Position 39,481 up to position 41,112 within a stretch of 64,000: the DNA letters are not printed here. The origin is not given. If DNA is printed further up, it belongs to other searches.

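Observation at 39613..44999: A ~5.4 kb element integrated into tRNA-Ser(GGA), bounded by an 11-bp GC-rich direct repeat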

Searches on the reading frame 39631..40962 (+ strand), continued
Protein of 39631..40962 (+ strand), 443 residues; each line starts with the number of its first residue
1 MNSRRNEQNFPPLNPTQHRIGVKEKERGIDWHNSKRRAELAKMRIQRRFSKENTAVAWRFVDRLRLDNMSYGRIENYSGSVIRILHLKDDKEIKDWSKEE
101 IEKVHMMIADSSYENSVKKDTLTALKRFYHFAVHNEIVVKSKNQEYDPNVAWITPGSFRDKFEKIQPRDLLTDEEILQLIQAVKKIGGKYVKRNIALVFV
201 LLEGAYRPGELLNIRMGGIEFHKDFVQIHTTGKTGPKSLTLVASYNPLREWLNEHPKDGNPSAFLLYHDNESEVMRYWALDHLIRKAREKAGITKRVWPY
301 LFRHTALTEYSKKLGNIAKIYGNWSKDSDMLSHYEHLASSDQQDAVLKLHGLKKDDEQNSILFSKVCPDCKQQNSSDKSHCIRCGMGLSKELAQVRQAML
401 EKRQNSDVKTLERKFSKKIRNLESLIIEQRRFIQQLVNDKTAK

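Call 46: search_protein_families(library=pfam, proteins=[L092:2084-2755:-, L089:14650-15345:+, L089:16206-17417:+, L089:17464-18171:+], max_evalue=0.01)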
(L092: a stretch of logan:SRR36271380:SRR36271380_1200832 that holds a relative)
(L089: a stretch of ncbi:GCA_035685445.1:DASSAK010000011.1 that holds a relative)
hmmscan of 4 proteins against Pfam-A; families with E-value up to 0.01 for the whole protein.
L092:2084-2755:- (223 aa): 2 families
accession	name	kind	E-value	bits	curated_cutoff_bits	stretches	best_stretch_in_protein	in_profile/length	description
PF00944.25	Peptidase_S3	-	0.00052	20.3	21.2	1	152-209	84-142/159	Alphavirus core protein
PF13365.12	Trypsin_2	-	0.00063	20.9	27.6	1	122-190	71-144/144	Trypsin-like peptidase domain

L089:14650-15345:+ (231 aa): 6 families
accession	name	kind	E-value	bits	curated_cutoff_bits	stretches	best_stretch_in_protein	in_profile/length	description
PF12942.12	Archaeal_AmoA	-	2.7e-11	44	25.6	1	145-196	114-163/183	Archaeal ammonia monooxygenase subunit A (AmoA)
PF01022.26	HTH_5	-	1.7e-08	34.6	22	1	55-94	6-45/47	Bacterial regulatory protein, arsR family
PF12840.13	HTH_20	-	1.6e-05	25.2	27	1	48-95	1-49/51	Helix-turn-helix domain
PF13412.12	HTH_24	-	0.00017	21.6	21.9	1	50-95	2-48/48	Winged helix-turn-helix DNA-binding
PF14493.12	HTH_40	-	0.00045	20.9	27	1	59-102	8-51/89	Helix-turn-helix domain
PF01978.25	TrmB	-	0.0051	17.1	25.6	0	57-115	15-66/68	Sugar-specific transcriptional regulator TrmB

L089:16206-17417:+ (403 aa): 3 families
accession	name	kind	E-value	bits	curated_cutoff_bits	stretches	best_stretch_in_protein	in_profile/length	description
PF13688.12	Reprolysin_5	-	4.2e-11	43.9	27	1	211-361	6-162/196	Metallo-peptidase family M12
PF13583.11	Reprolysin_4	-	0.00034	20.8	22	1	258-363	52-157/203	Metallo-peptidase family M12B Reprolysin-like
PF13574.12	Reprolysin_2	-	0.00051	20.4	27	1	266-363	51-147/195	Metallo-peptidase family M12B Reprolysin-like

L089:17464-18171:+ (235 aa): 4 families
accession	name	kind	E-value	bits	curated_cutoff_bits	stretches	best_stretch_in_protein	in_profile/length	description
PF01436.27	NHL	-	9.5e-18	63.7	20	2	206-230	4-28/28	NHL repeat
PF17170.10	DUF5128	-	2.2e-08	34.1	22.9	1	166-230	52-117/321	6-bladed beta-propeller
PF06739.17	SBBP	-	9e-05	22.8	20.5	0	62-78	12-28/38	Beta-propeller repeat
PF25021.1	TEN_NHL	-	0.001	18.6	27.1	0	194-225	131-163/357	Teneurin NHL domain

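Call 48: search_protein_families(library=phrogs, proteins=[window:39631-40962:+], max_evalue=0.1)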
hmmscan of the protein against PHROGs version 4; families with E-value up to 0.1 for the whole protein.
window:39631-40962:+ (443 aa): 2 families
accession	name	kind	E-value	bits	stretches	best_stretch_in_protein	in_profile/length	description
phrog_1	-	integration and excision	1.1e-19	72.2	1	59-401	172-499/611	integrase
phrog_216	-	integration and excision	7e-13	49.3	1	119-352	16-240/301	integrase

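Call 49: search_protein_families(library=ncbifam, proteins=[window:39631-40962:+], max_evalue=0.1)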
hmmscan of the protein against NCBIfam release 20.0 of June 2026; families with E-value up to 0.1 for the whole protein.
window:39631-40962:+ (443 aa): 12 families
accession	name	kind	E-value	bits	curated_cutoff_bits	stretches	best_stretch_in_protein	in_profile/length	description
NF040815.2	recomb_XerA_Arch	equivalog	3e-22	79.5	220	1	59-320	2-236/263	site-specific tyrosine recombinase/integron integrase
TIGR02225.1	recomb_XerD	equivalog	1.7e-13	50.5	329.6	1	60-305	3-241/290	site-specific tyrosine recombinase XerD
TIGR02224.1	recomb_XerC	equivalog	9.9e-12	44.8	335.15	1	60-309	3-248/295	tyrosine recombinase XerC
NF001399.0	PRK00283.1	subfamily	2.2e-10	40.3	279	1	60-305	12-250/300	tyrosine recombinase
NF007370.0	PRK09870.1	subfamily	1.7e-06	27.8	221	1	165-306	7-147/200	tyrosine-type DNA invertase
TIGR02249.1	integrase_gron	subfamily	5.1e-05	22.8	265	0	62-239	7-163/315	integron integrase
NF003462.0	PRK05084.1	equivalog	5.1e-05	22.2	267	1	191-349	194-356/360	tyrosine recombinase XerS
NF011149.0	PRK14559.1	equivalog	0.011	14.5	374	1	366-396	3-59/642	serine/threonine phosphatase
NF049953.1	ribbon_DG_selen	exception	0.018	14.9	130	1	364-406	5-48/172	zinc ribbon-containing (seleno)protein DG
NF053815.1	teico_TcaA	equivalog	0.02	13.7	550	1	365-414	2-48/463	membrane-associated protein TcaA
NF003161.0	PRK04136.1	equivalog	0.044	13.3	54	0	359-385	9-35/49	50S ribosomal protein L40e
TIGR03631.1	uS13_bact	equivalog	0.067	13.6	130.45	0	71-130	21-81/113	30S ribosomal protein S13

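Call 51: find_related_loci(query=window:39631-40962:+, collection=viral_contigs, flank=10000)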
Query window:39631-40962:+ (443 aa) in viral_contigs; peptide patterns used: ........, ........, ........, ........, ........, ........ (x = any residue, [..] = any of these).
1 stretches matched a pattern, but none encodes a relative of the query by tblastn (E <= 1e-3).

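Call 53: find_related_loci(query=window:39631-40962:+, collection=metagenome_contigs, flank=10000)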
Query window:39631-40962:+ (443 aa) in metagenome_contigs; peptide patterns used: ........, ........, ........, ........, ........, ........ (x = any residue, [..] = any of these).
40 stretches matched a pattern; 2 encode a relative of the query (tblastn E <= 1e-3); 2 distinct loci.
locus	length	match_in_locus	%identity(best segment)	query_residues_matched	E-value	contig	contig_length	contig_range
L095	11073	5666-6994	91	1-443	0e+0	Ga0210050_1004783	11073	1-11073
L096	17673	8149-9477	91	1-443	0e+0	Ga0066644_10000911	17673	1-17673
